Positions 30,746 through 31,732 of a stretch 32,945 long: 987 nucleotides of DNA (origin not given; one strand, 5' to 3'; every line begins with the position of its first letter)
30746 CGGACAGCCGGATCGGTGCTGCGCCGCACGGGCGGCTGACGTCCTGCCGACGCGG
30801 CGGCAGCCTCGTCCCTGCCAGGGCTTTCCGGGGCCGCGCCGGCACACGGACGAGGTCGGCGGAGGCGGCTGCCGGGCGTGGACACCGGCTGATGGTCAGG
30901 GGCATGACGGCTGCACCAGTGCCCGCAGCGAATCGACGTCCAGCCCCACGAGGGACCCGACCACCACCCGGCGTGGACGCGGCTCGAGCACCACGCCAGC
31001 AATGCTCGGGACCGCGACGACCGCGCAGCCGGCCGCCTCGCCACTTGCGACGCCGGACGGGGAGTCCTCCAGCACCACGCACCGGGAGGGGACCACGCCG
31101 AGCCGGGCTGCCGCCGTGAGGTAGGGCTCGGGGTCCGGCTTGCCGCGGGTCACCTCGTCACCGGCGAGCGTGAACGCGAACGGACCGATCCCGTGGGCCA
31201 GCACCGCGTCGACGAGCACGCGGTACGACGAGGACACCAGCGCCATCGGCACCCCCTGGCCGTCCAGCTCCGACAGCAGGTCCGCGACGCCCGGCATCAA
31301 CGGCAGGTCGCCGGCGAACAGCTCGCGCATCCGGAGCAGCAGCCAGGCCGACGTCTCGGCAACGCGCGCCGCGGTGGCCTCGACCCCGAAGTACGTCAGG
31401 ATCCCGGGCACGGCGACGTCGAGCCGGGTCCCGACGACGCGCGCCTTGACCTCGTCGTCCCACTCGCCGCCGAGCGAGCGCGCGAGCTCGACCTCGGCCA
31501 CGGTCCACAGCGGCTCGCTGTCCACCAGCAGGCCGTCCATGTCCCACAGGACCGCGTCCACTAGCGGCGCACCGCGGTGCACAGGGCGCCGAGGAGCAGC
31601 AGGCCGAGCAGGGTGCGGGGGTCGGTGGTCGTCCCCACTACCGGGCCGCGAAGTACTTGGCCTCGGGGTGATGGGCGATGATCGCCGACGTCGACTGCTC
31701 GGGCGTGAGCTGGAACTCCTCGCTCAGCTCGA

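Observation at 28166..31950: Nested direct repeats (metH-3', HAD-3' ... HAD-3'', metH-3'') bracket the priming transferase gene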

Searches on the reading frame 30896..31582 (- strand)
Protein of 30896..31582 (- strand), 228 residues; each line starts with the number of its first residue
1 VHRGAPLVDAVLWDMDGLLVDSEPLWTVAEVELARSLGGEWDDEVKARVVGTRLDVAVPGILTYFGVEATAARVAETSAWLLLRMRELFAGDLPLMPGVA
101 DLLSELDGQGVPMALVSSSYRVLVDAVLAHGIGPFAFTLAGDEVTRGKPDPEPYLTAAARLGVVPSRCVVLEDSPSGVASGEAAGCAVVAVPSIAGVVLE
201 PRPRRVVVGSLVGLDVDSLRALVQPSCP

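Call 7: search_protein_families(library=pfam, proteins=[window:30896-31582:-], max_evalue=0.01)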
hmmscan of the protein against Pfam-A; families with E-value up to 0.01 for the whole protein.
window:30896-31582:- (228 aa): 4 families
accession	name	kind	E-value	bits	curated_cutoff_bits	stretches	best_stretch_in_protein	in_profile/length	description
PF00702.32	Hydrolase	-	3.9e-27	96.3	26.4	1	8-185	1-191/191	haloacid dehalogenase-like hydrolase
PF13419.12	HAD_2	-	1.9e-22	80.6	23.8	1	11-191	1-178/178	Haloacid dehalogenase-like hydrolase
PF12710.13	HAD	-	1.5e-06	29.2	27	1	11-141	1-129/189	haloacid dehalogenase-like hydrolase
PF13242.12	Hydrolase_like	-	4.2e-05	23.8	22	1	146-192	2-49/75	HAD-hyrolase-like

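Call 9: find_encoding_contigs(protein=window:30896-31582:-, flank=10000, max_places=10)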
Protein window:30896-31582:- (228 aa): no gene with exactly this product is on record in the collection.

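Call 12: find_homologous_proteins(query=window:30896-31582:-, max_evalue=1e-20)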
Query window:30896-31582:- (228 aa): 4765 proteins with E <= 1e-20 among 8000 candidates; the best 120 are listed.
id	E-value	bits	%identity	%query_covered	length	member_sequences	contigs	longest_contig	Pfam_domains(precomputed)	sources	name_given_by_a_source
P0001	2.6e-140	484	100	100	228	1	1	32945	PF13419.13,PF00702.33,PF12710.14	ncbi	-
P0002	6.7e-96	338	77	95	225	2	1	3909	PF13419.13,PF00702.33,PF13242.13,PF12710.14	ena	-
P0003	8.1e-96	338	75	95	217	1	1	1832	PF13419.13,PF00702.33,PF12710.14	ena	-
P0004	2.5e-95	336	77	94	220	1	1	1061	PF13419.13,PF00702.33,PF13242.13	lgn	-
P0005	1.5e-94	334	76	95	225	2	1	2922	PF13419.13,PF00702.33,PF12710.14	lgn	-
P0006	6.2e-94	332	78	92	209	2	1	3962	PF13419.13,PF00702.33,PF13242.13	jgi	-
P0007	7.8e-94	332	76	95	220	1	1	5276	PF13419.13,PF00702.33,PF12710.14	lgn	-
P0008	1.0e-93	331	76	95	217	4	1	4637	PF13419.13,PF00702.33,PF12710.14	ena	-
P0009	1.3e-93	331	75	95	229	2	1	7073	PF13419.13,PF00702.33,PF13242.13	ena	-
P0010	4.9e-93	329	76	95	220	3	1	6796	PF13419.13,PF00702.33,PF13242.13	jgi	jgi:HAD superfamily hydrolase (TIGR01509 family)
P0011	6.3e-93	329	74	95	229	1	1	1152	PF13419.13,PF00702.33,PF12710.14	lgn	-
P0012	3.3e-92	326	75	95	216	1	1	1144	PF13419.13,PF00702.33,PF13242.13,PF12710.14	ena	-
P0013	4.3e-92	326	74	96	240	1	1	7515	PF13419.13,PF00702.33,PF13242.13,PF12710.14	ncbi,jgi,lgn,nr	ncbi:MAG: HAD-superfamily hydrolase, subfamily variant 3 [Frankiales bacterium]|jgi:HAD superfamily 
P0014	4.3e-92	326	72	96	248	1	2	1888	PF13419.13,PF00702.33,PF13242.13,PF12710.14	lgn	-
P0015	4.8e-92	326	75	95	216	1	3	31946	PF13419.13,PF00702.33,PF13242.13,PF12710.14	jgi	jgi:HAD superfamily hydrolase (TIGR01509 family)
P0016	5.3e-92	326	75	95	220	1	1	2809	PF13419.13,PF00702.33,PF13242.13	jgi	jgi:HAD superfamily hydrolase (TIGR01509 family)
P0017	6.4e-92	325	76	94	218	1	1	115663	PF13419.13,PF00702.33,PF13242.13,PF12710.14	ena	-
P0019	7.0e-92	325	75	95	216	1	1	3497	PF13419.13,PF00702.33,PF13242.13,PF12710.14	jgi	jgi:HAD superfamily hydrolase (TIGR01509 family)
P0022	1.9e-91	324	76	95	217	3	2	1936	PF13419.13,PF00702.33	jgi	jgi:HAD superfamily hydrolase (TIGR01509 family)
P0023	2.3e-91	323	74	95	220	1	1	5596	PF13419.13,PF00702.33,PF13242.13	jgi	jgi:HAD superfamily hydrolase (TIGR01509 family)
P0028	4.4e-91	323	74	94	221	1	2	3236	PF13419.13,PF00702.33,PF13242.13,PF12710.14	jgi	jgi:HAD superfamily hydrolase (TIGR01509 family)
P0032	6.4e-91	322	76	95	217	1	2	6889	PF13419.13,PF00702.33,PF12710.14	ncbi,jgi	jgi:HAD superfamily hydrolase (TIGR01509 family)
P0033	7.4e-91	322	76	95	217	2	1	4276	PF13419.13,PF00702.33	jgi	jgi:HAD superfamily hydrolase (TIGR01509 family)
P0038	1.7e-90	321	72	95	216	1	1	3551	PF13419.13,PF00702.33,PF13242.13,PF12710.14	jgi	jgi:HAD superfamily hydrolase (TIGR01509 family)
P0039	2.0e-90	320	74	95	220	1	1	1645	PF13419.13,PF00702.33,PF13242.13,PF12710.14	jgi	jgi:HAD superfamily hydrolase (TIGR01509 family)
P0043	2.3e-90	320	73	93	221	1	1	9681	PF13419.13,PF00702.33,PF13242.13,PF12710.14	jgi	jgi:HAD superfamily hydrolase (TIGR01509 family)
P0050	4.3e-90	319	76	95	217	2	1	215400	PF13419.13,PF00702.33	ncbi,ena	-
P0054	6.7e-90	319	74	95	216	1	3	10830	PF13419.13,PF00702.33,PF13242.13,PF12710.14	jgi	jgi:HAD superfamily hydrolase (TIGR01509 family)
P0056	7.6e-90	318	74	95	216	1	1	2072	PF13419.13,PF00702.33,PF13242.13,PF12710.14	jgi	jgi:HAD superfamily hydrolase (TIGR01509 family)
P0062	2.0e-89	317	73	95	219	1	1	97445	PF13419.13,PF00702.33,PF13242.13,PF12710.14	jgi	jgi:HAD superfamily hydrolase (TIGR01509 family)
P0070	3.7e-89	316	72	94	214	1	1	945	PF13419.13,PF00702.33,PF12710.14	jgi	jgi:HAD superfamily hydrolase (TIGR01509 family)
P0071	4.0e-89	316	74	95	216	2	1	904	PF13419.13,PF00702.33,PF13242.13,PF12710.14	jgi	jgi:HAD superfamily hydrolase (TIGR01509 family)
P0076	1.1e-88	315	72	95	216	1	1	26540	PF13419.13,PF00702.33,PF13242.13,PF12710.14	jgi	jgi:HAD superfamily hydrolase (TIGR01509 family)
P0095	6.1e-88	312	73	95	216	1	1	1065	PF13419.13,PF00702.33,PF13242.13,PF12710.14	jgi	jgi:HAD superfamily hydrolase (TIGR01509 family)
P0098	6.6e-88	312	72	95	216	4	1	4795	PF13419.13,PF00702.33,PF13242.13,PF12710.14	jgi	jgi:HAD superfamily hydrolase (TIGR01509 family)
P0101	7.9e-88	312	69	95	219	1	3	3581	PF13419.13,PF00702.33,PF13242.13,PF12710.14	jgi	jgi:HAD superfamily hydrolase (TIGR01509 family)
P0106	1.3e-87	311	68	97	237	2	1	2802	PF13419.13,PF00702.33,PF13242.13,PF12710.14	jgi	jgi:HAD superfamily hydrolase (TIGR01509 family)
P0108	2.2e-87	310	71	95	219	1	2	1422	PF13419.13,PF00702.33,PF13242.13,PF12710.14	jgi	jgi:HAD superfamily hydrolase (TIGR01509 family)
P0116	4.6e-87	309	69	94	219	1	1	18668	PF13419.13,PF00702.33,PF13242.13,PF12710.14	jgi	jgi:HAD superfamily hydrolase (TIGR01509 family)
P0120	6.5e-87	309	72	95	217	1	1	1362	PF13419.13,PF00702.33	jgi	jgi:HAD superfamily hydrolase (TIGR01509 family)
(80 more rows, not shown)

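Call 13: find_encoding_contigs(protein=P0017, flank=10000, max_places=3)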
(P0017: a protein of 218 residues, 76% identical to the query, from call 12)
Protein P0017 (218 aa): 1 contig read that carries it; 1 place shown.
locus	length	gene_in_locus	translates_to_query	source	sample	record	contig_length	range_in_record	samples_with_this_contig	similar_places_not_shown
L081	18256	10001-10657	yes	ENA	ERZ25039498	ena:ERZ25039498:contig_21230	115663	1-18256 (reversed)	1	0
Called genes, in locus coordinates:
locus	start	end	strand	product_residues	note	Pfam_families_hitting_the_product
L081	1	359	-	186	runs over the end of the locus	-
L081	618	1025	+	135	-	-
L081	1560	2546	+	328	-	-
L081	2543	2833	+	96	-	PF06013:WXG100, PF10824:T7SS_ESX_EspC (weak)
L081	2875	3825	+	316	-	PF01370:Epimerase, PF16363:GDP_Man_Dehyd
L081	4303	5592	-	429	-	PF00561:Abhydrolase_1, PF09754:PAC2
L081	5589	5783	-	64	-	PF00582:Usp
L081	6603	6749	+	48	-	-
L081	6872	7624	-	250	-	-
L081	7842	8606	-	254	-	-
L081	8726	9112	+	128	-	-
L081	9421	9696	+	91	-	PF02965:Met_synt_B12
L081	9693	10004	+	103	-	-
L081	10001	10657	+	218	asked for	PF00702:Hydrolase, PF12710:HAD (weak), PF13419:HAD_2, PF13242:Hydrolase_like (weak)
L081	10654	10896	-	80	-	-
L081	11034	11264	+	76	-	-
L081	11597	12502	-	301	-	PF12705:PDDEXK_1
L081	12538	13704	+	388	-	PF20510:HgmA_N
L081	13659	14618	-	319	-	PF01557:FAA_hydrolase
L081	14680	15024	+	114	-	-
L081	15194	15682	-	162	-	-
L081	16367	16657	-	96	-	-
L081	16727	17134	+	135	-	-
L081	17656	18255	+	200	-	?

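Call 14: find_encoding_contigs(protein=P0050, flank=10000, max_places=3)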
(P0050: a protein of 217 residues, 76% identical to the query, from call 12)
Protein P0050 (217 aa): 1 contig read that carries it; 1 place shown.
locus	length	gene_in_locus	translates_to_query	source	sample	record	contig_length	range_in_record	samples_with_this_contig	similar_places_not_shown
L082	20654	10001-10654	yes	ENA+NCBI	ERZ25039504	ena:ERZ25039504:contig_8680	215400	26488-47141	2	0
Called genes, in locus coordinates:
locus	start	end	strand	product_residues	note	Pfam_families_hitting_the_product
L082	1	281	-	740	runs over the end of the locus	PF26549:Tricorn_N, PF26550:Tricorn_2nd (faint), PF07676:PD40 (faint)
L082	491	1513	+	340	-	PF01116:F_bP_aldolase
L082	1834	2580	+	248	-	PF06737:Transglycosylas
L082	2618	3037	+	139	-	PF11349:DUF3151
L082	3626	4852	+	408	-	PF13091:PLDc_2, PF00614:PLDc (faint), PF13091:PLDc_2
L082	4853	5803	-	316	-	PF00781:DAGK_cat, PF19279:YegS_C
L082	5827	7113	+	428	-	PF00709:Adenylsucc_synt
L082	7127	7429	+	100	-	PF23719:VapB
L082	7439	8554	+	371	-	PF05834:Lycopene_cycl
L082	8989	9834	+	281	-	PF01071:GARS_A, PF02843:GARS_C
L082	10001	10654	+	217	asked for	PF00702:Hydrolase, PF13419:HAD_2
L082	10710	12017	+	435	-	PF00206:Lyase_1, PF10397:ADSL_C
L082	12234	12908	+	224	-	PF01259:SAICAR_synt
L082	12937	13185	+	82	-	PF02700:PurS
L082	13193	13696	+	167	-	PF13581:HATPase_c_2, PF02518:HATPase_c (weak)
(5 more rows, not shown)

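Call 15: find_encoding_contigs(protein=P0015, flank=10000, max_places=3)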
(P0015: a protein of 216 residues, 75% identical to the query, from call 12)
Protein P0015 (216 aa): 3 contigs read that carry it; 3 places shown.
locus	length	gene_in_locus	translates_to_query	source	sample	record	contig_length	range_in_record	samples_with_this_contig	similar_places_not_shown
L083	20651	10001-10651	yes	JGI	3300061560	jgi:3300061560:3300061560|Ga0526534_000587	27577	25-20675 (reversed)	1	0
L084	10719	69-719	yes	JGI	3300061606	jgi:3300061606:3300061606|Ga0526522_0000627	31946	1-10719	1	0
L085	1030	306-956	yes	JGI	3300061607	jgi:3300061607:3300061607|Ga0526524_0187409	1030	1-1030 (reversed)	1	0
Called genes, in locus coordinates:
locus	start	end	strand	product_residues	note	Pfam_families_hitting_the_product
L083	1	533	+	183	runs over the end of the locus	PF11290:DUF3090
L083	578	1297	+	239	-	-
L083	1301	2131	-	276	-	PF00413:Peptidase_M10 (weak)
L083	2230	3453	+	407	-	PF01406:tRNA-synt_1e, PF09334:tRNA-synt_1g (faint), PF00133:tRNA-synt_1 (weak)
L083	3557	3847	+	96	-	PF06013:WXG100, PF10824:T7SS_ESX_EspC (weak)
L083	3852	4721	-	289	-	PF09754:PAC2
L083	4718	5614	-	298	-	PF00561:Abhydrolase_1, PF12146:Hydrolase_4, PF12697:Abhydrolase_6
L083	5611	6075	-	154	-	PF00582:Usp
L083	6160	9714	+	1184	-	PF02574:S-methyl_trans, PF00809:Pterin_bind, PF02607:B12-binding_2, PF02310:B12-binding, PF02965:Met_synt_B12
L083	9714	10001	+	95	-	-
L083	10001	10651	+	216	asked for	PF00702:Hydrolase, PF12710:HAD, PF13419:HAD_2, PF13242:Hydrolase_like (weak)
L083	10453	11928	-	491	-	PF01757:Acyl_transf_3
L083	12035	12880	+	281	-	PF01061:ABC2_membrane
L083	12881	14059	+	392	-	PF00005:ABC_tran, PF13304:AAA_21 (faint), PF14524:Wzt_C (weak)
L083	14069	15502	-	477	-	PF00535:Glycos_transf_2, PF10111:Glyco_tranf_2_2 (weak), PF13641:Glyco_tranf_2_3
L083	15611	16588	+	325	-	PF00535:Glycos_transf_2, PF10111:Glyco_tranf_2_2, PF13641:Glyco_tranf_2_3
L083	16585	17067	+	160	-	-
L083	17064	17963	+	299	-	PF01522:Polysacc_deac_1 (weak)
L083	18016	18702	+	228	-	PF13489:Methyltransf_23 (weak), PF08241:Methyltransf_11 (weak)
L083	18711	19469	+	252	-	-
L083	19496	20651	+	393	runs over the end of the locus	?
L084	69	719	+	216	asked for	PF00702:Hydrolase, PF12710:HAD, PF13419:HAD_2, PF13242:Hydrolase_like (weak)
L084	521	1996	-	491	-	PF01757:Acyl_transf_3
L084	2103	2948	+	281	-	PF01061:ABC2_membrane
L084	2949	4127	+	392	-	PF00005:ABC_tran, PF13304:AAA_21 (faint), PF14524:Wzt_C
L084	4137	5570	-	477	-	PF00535:Glycos_transf_2, PF10111:Glyco_tranf_2_2 (weak), PF13641:Glyco_tranf_2_3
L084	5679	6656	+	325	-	PF00535:Glycos_transf_2, PF10111:Glyco_tranf_2_2, PF13641:Glyco_tranf_2_3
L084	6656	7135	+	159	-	-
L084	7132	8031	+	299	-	PF01522:Polysacc_deac_1 (weak)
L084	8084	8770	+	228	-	PF13489:Methyltransf_23 (weak), PF08241:Methyltransf_11 (weak)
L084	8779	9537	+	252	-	-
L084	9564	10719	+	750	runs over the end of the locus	PF08240:ADH_N (weak), PF16912:Glu_dehyd_C, PF00107:ADH_zinc_N, PF01408:GFO_IDH_MocA, PF22725:GFO_IDH_MocA_C3, PF02894:GFO_IDH_MocA_C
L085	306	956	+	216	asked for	PF00702:Hydrolase, PF12710:HAD, PF13419:HAD_2, PF13242:Hydrolase_like (weak)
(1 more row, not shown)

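Call 31: find_encoding_contigs(protein=P0076, flank=10000, max_places=3)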
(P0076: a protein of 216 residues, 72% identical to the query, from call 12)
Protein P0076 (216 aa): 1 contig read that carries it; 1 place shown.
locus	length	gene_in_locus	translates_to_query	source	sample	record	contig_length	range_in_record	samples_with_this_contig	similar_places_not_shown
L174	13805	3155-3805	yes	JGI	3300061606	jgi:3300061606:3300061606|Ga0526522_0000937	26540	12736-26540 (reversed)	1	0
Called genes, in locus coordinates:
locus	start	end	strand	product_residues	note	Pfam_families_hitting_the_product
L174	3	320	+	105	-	?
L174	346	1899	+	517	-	PF13440:Polysacc_synt_3, PF01554:MatE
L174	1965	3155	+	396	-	PF00534:Glycos_transf_1, PF13692:Glyco_trans_1_4, PF13524:Glyco_trans_1_2 (weak)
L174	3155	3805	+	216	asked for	PF00702:Hydrolase, PF12710:HAD, PF13419:HAD_2, PF13242:Hydrolase_like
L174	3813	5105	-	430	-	PF01757:Acyl_transf_3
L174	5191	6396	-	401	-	PF01073:3Beta_HSD, PF01370:Epimerase, PF04321:RmlD_sub_bind, PF07993:NAD_binding_4 (faint), PF16363:GDP_Man_Dehyd, PF13460:NAD_binding_10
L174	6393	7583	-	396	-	PF01408:GFO_IDH_MocA, PF22725:GFO_IDH_MocA_C3, PF02894:GFO_IDH_MocA_C (weak)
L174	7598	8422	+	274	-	PF01061:ABC2_membrane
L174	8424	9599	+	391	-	PF00005:ABC_tran, PF13304:AAA_21 (faint)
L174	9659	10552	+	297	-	PF00535:Glycos_transf_2, PF10111:Glyco_tranf_2_2, PF13641:Glyco_tranf_2_3, PF13632:Glyco_trans_2_3 (weak)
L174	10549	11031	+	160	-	-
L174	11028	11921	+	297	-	PF01522:Polysacc_deac_1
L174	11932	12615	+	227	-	PF08242:Methyltransf_12 (faint), PF13489:Methyltransf_23, PF08241:Methyltransf_11 (weak)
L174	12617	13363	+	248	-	-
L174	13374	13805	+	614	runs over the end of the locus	-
